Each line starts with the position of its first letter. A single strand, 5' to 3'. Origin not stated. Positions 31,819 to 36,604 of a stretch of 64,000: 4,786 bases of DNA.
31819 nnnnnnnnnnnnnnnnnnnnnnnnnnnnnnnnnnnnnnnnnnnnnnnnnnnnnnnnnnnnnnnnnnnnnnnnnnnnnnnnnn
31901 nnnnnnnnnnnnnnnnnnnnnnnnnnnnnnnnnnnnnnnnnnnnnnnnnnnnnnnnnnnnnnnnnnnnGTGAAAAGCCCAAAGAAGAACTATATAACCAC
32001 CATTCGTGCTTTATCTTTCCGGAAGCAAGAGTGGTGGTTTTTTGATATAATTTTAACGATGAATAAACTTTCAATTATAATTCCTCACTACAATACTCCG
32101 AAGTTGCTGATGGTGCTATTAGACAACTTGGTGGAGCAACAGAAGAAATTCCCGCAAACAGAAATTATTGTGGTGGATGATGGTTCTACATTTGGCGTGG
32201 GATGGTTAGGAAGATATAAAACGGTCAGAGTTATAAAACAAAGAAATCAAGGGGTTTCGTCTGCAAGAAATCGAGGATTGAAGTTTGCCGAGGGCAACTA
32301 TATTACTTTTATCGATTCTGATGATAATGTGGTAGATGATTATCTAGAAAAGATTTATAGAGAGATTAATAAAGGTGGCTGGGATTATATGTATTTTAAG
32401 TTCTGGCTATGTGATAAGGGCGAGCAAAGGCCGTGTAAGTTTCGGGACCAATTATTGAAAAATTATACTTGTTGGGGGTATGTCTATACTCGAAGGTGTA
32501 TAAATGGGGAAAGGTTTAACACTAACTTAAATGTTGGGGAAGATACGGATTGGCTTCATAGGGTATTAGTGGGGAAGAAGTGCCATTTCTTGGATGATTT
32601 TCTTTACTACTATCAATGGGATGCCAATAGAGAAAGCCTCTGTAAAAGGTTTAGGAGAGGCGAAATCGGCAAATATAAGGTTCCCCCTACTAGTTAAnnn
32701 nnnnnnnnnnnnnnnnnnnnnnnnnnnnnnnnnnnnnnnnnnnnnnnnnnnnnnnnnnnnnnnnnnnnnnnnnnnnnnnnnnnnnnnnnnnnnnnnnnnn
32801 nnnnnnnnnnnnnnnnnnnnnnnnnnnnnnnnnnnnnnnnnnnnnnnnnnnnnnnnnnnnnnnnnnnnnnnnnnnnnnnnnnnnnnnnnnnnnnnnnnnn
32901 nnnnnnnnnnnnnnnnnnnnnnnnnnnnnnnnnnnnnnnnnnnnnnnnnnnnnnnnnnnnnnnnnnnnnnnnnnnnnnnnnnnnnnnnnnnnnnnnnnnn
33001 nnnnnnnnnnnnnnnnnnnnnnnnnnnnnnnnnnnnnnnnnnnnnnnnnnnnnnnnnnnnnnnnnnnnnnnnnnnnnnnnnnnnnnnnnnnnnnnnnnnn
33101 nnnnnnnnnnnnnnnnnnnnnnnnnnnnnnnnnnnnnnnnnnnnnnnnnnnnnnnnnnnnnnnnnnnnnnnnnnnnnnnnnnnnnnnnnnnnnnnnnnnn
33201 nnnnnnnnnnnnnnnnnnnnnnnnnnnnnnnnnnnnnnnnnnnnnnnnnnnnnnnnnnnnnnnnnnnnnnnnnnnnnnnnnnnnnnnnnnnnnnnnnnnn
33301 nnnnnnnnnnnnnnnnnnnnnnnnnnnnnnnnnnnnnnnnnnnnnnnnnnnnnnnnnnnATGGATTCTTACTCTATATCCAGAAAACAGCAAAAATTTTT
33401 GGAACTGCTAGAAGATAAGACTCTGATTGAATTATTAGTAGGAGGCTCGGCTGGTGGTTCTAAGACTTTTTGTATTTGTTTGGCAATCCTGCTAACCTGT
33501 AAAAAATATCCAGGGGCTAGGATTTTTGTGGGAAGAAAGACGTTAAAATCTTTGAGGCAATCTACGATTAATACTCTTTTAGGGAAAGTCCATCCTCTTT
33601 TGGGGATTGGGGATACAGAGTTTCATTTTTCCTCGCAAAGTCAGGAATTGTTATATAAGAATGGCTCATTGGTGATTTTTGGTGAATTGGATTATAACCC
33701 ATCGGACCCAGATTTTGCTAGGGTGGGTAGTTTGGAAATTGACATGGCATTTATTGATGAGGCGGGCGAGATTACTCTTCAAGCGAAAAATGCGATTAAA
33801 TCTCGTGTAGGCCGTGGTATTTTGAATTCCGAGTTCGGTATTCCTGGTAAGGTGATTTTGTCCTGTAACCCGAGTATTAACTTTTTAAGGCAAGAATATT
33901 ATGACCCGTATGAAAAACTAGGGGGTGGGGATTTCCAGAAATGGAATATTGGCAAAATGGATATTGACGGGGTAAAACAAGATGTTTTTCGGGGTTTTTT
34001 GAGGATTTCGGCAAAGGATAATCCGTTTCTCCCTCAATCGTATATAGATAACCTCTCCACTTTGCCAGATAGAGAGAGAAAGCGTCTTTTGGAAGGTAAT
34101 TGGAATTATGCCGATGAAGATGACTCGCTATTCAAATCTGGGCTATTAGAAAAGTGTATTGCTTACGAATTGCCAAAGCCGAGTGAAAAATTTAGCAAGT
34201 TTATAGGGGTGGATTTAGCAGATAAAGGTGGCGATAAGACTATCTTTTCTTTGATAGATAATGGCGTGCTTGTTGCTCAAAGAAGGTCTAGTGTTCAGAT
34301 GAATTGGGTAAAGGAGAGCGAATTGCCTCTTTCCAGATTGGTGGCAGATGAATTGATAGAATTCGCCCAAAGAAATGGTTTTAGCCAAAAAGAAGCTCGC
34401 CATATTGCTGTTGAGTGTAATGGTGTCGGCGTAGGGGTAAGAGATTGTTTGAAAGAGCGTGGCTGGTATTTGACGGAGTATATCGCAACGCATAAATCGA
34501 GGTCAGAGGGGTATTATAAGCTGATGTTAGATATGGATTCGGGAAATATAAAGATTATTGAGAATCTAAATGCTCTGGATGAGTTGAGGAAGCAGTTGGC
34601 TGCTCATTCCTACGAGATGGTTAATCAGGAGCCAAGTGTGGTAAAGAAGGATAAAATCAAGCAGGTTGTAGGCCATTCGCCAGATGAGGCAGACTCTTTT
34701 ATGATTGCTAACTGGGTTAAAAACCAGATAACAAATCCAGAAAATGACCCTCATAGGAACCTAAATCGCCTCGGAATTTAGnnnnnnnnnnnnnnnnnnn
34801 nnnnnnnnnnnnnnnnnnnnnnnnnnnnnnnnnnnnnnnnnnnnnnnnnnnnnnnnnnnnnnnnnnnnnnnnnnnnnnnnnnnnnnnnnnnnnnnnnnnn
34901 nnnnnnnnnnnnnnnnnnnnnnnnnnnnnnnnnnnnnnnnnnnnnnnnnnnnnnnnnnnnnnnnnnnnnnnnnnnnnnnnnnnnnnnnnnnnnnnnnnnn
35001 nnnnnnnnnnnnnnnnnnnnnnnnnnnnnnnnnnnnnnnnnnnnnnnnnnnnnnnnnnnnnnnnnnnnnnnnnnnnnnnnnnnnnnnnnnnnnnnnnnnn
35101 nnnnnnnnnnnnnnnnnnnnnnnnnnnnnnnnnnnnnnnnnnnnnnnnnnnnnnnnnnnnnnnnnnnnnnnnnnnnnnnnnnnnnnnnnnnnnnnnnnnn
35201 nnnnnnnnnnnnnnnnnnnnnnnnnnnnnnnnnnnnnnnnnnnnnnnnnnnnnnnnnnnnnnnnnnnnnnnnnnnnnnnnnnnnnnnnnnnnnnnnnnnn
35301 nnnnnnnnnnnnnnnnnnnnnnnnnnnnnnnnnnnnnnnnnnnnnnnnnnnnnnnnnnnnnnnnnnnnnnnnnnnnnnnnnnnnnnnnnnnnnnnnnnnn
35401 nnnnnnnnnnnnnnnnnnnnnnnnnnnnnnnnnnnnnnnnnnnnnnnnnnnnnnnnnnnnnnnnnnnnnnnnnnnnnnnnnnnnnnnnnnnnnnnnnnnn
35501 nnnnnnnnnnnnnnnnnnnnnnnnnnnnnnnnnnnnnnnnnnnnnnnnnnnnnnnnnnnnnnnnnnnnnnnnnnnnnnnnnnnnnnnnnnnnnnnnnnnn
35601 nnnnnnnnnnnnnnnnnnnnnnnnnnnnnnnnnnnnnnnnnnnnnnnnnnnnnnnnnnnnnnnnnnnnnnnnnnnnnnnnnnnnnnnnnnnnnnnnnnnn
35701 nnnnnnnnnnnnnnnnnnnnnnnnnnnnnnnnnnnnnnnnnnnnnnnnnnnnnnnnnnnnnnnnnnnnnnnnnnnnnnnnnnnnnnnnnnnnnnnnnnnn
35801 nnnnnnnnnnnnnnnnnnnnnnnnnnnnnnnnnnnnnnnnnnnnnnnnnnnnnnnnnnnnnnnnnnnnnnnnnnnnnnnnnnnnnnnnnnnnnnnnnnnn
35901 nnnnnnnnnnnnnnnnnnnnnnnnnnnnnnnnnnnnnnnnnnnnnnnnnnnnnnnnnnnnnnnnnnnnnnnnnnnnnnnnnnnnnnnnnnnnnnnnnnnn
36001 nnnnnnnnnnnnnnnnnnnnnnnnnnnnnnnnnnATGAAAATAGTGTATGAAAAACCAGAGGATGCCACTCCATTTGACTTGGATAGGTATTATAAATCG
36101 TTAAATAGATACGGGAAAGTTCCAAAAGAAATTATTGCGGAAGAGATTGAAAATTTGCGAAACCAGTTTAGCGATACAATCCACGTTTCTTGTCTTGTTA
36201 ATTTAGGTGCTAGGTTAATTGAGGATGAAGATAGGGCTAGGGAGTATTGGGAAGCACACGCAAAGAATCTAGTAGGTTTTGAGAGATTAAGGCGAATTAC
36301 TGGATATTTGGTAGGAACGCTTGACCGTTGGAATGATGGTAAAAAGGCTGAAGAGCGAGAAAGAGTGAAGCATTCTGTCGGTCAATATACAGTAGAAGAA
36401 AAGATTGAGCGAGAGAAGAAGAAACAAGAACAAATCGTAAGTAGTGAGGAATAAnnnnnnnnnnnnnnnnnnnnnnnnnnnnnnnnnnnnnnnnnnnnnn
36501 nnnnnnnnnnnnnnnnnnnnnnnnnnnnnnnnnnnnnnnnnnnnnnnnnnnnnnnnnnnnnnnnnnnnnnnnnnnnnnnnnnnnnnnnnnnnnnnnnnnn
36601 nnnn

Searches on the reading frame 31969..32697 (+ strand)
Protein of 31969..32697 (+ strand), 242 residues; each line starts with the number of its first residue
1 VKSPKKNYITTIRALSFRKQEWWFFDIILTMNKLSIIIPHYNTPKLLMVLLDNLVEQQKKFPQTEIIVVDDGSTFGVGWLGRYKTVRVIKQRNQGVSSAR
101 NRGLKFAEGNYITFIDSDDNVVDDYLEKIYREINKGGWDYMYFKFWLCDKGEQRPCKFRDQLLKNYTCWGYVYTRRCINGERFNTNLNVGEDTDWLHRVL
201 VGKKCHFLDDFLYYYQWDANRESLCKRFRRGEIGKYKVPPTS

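Call 32: search_protein_families(library=pfam, proteins=[window:31969-32697:+], max_evalue=0.01)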
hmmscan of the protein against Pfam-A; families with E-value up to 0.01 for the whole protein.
window:31969-32697:+ (242 aa): 3 families
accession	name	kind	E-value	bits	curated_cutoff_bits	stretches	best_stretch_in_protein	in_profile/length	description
PF00535.33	Glycos_transf_2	-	4.3e-24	85.8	23.3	1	35-150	1-120/168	Glycosyl transferase family 2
PF10111.15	Glyco_tranf_2_2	-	1.3e-09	38.5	27.3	1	35-131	1-104/276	Glycosyltransferase like family 2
PF13641.12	Glyco_tranf_2_3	-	0.00096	19.7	27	1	34-130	3-108/230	Glycosyltransferase like family 2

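Call 33: search_protein_families(library=phrogs, proteins=[window:31969-32697:+], max_evalue=0.001)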
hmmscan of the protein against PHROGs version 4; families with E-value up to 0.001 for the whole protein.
window:31969-32697:+ (242 aa): 6 families
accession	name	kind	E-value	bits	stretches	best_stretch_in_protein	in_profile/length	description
phrog_14775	-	moron, auxiliary metabolic gene and host takeover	3e-11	44.3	1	81-156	35-110/203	glycosyltransferase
phrog_22739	-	moron, auxiliary metabolic gene and host takeover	1.5e-10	41.6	1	31-155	1-131/327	GtrB-like O-antigen conversion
phrog_8858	-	moron, auxiliary metabolic gene and host takeover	4.4e-10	39.9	1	90-220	56-192/395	glycosyltransferase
phrog_22088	-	unknown function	1.6e-08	35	1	33-145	61-180/377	-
phrog_841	-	moron, auxiliary metabolic gene and host takeover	2e-08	35.1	1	32-139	2-116/309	GtrB-like O-antigen conversion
phrog_2456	-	moron, auxiliary metabolic gene and host takeover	0.00031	21.4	1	41-199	12-172/239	glycosyltransferase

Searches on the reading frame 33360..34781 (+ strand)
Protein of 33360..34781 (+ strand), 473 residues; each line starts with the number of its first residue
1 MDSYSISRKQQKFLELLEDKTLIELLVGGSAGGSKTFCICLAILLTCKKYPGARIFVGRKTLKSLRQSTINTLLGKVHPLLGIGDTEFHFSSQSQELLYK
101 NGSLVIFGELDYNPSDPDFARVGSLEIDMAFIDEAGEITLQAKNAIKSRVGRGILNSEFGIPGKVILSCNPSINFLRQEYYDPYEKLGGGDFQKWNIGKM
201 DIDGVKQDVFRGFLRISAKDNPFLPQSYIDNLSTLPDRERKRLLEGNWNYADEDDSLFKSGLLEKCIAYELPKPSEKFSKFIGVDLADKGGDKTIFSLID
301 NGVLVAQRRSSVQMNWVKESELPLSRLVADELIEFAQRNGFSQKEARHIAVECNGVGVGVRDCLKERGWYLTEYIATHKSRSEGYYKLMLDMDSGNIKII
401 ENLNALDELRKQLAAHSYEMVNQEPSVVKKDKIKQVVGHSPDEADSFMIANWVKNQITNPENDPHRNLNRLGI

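Call 11: search_dna_similar(query=window:33360-34781:+, collection=phages, mode=protein, max_rows=15)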
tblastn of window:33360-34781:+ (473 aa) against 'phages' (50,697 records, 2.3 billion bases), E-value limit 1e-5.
Records with a match: 87; places in all: 87; records where one place covers at least 80% of the query: 8.
Best place of each record, by identity: <60% 87.
By first word of the organism name: Arthrobacter 54; Bacteriophage 5; Polaribacter 4; Pseudomonas 4; Bacteroides 3; Cellulophaga 2; Flavobacterium 2; Serratia 2; Planktothrix 2; Aeromonas 2; and 7 more.
By host as written in the record: Arthrobacter sp. ATCC 21022 37; - 9; Arthrobacter globiformis B-2979 8; Pseudomonas putida KT2440 and Paw85 4; Cellulophaga baltica #10 2; Flavobacterium sp. 2; Bacteroides salyersiae BG8 2; Arthrobacter globiformis NRRL B-2880 2; and 16 more.
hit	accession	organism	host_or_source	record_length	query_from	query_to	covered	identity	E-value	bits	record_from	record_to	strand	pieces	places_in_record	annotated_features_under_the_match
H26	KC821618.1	Cellulophaga phage phi10:1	Cellulophaga baltica #10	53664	9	449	93%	31.7%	1e-38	155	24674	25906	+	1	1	terminase large subunit | hypothetical protein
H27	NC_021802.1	Cellulophaga phage phi10:1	Cellulophaga baltica #10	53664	9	449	93%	31.7%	1e-38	155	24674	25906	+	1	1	terminase large subunit | hypothetical protein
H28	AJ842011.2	Flavobacterium phage 11b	Flavobacterium sp.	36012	9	449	93%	28.6%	2e-39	157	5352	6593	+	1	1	terminase large subunit | Terminase_3; Region: Phage terminase large subunit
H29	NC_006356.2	Flavobacterium phage 11b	Flavobacterium sp.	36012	9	449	93%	28.6%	2e-39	157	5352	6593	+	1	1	terminase large subunit | Terminase_3; Region: Phage terminase large subunit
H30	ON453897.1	Bacteroides phage Versailles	Bacteroides caecimuris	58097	9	473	98%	27.0%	6e-42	165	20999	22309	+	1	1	terminase large subunit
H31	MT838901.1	Bacteriophage sp.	human fecal samples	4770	6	450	94%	26.5%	3e-29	127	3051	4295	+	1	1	record has no annotation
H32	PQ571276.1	Bacteroides phage BS-TP3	Bacteroides salyersiae BG8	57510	6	450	94%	26.5%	4e-29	127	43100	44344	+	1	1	terminase large subunit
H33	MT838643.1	Bacteriophage sp.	human fecal samples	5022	9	454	94%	24.2%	6e-23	108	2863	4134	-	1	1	record has no annotation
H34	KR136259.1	Polaribacter phage P12002L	seawater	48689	5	294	61%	30.6%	5e-29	127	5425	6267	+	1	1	terminase large subunit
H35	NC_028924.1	Polaribacter phage P12002L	seawater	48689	5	294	61%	30.6%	5e-29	127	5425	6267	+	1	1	terminase large subunit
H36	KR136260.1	Polaribacter phage P12002S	seawater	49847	5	294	61%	30.6%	5e-29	127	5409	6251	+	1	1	terminase large subunit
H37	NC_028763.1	Polaribacter phage P12002S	seawater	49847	5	294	61%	30.6%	5e-29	127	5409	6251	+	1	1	terminase large subunit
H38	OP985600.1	Arthrobacter phage Bolt007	Arthrobacter globiformis B-2979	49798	24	327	64%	26.4%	2e-8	63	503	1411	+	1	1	2: terminase large subunit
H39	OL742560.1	Arthrobacter phage Lilmac1015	Arthrobacter globiformis B-2979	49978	24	327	64%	26.1%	3e-9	66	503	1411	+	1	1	2: terminase large subunit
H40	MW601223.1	Arthrobacter phage Prairie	Arthrobacter globiformis B-2979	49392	24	327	64%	25.5%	1e-8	64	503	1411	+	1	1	2: terminase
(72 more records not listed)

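Call 32: search_protein_families(library=pfam, proteins=[window:33360-34781:+], max_evalue=0.01)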
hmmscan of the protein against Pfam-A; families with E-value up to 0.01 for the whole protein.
window:33360-34781:+ (473 aa): 1 family
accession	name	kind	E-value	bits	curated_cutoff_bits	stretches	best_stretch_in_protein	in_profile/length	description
PF04466.19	Terminase_3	-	3.9e-08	33.5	23.2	1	27-235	7-186/201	Phage terminase large subunit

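Call 33: search_protein_families(library=phrogs, proteins=[window:33360-34781:+], max_evalue=0.001)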
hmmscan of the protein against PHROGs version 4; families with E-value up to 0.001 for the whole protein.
window:33360-34781:+ (473 aa): 3 families
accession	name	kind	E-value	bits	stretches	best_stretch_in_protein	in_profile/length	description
phrog_2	-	head and packaging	2e-31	110.6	1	8-458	268-596/807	terminase large subunit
phrog_979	-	head and packaging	5e-26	92.5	1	7-289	155-445/642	terminase large subunit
phrog_3717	-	head and packaging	1.3e-08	35.7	1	12-153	14-149/277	terminase large subunit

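Call 77: get_annotated_region(hit=H30, flank=20000)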
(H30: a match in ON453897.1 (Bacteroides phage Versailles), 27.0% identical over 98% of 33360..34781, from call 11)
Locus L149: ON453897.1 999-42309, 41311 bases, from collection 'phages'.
description: Bacteroides phage Versailles, complete genome.
organism: Bacteroides phage Versailles (NCBI taxid 2951969)
taxonomy: Viruses
host: Bacteroides caecimuris; source: feces; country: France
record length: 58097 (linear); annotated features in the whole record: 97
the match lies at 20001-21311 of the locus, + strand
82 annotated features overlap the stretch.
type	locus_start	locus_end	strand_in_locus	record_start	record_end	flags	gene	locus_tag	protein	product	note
CDS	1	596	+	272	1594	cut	-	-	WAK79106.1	integrase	rasttk_feature_creation_tool=/opt/patric-common/ runtime/bin/phanotate version 1.5.0; HHpred against PHROGS v3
CDS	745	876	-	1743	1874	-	-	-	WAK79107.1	hypothetical protein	rasttk_feature_creation_tool=/opt/patric-common/ runtime/bin/phanotate version 1.5.0; ...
CDS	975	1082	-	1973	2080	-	-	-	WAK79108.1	hypothetical protein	rasttk_feature_creation_tool=/opt/patric-common/ runtime/bin/phanotate version 1.5.0; ...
CDS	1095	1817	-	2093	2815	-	-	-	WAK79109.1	hypothetical protein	rasttk_feature_creation_tool=/opt/patric-common/ runtime/bin/phanotate version 1.5.0; ...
CDS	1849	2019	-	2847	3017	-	-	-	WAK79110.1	hypothetical protein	rasttk_feature_creation_tool=/opt/patric-common/ runtime/bin/phanotate version 1.5.0; ...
CDS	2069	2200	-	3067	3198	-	-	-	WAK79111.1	hypothetical protein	rasttk_feature_creation_tool=/opt/patric-common/ runtime/bin/phanotate version 1.5.0; ...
CDS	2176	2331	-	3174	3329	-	-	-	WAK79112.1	hypothetical protein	rasttk_feature_creation_tool=/opt/patric-common/ runtime/bin/phanotate version 1.5.0; ...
CDS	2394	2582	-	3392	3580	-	-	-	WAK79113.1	hypothetical protein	rasttk_feature_creation_tool=/opt/patric-common/ runtime/bin/phanotate version 1.5.0; ...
CDS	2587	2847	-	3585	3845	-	-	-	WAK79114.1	hypothetical protein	rasttk_feature_creation_tool=/opt/patric-common/ runtime/bin/phanotate version 1.5.0; ...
CDS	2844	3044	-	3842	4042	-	-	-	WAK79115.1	hypothetical protein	rasttk_feature_creation_tool=/opt/patric-common/ runtime/bin/phanotate version 1.5.0; ...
CDS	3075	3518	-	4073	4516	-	-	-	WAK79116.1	transcriptional regulator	rasttk_feature_creation_tool=/opt/patric-common/ runtime/bin/phanotate version 1.5.0; HHpred against PHROGS v3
CDS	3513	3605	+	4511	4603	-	-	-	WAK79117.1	hypothetical protein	rasttk_feature_creation_tool=/opt/patric-common/ runtime/bin/phanotate version 1.5.0; ...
CDS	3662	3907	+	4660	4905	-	-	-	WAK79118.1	transcriptional repressor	rasttk_feature_creation_tool=/opt/patric-common/ runtime/bin/phanotate version 1.5.0; HHpred against PHROGS v3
CDS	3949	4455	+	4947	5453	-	-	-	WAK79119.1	RNA polymerase sigma factor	rasttk_feature_creation_tool=/opt/patric-common/ runtime/bin/phanotate version 1.5.0; HHpred against PHROGS v3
CDS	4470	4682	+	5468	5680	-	-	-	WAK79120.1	hypothetical protein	rasttk_feature_creation_tool=/opt/patric-common/ runtime/bin/phanotate version 1.5.0; ...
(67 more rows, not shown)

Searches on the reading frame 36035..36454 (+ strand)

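Call 32: search_protein_families(library=pfam, proteins=[window:36035-36454:+], max_evalue=0.01)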
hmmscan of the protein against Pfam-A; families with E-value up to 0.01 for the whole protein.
window:36035-36454:+ (139 aa): 2 families
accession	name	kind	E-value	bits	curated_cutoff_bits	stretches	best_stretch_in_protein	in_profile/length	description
PF13597.11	NRDD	-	7.3e-08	32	26.2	1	82-113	533-562/562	Anaerobic ribonucleoside-triphosphate reductase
PF04696.18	Pinin_SDK_memA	-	0.0069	16.9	25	1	83-133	5-51/130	pinin/SDK/memA/ protein conserved region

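Call 33: search_protein_families(library=phrogs, proteins=[window:36035-36454:+], max_evalue=0.001)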
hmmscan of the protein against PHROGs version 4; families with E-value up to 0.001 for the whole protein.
window:36035-36454:+ (139 aa): 1 family
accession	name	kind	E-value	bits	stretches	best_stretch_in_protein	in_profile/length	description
phrog_487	-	moron, auxiliary metabolic gene and host takeover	1.5e-05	24.4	1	83-114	681-713/718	NrdD-like anaerobic ribonucleotide reductase large subunit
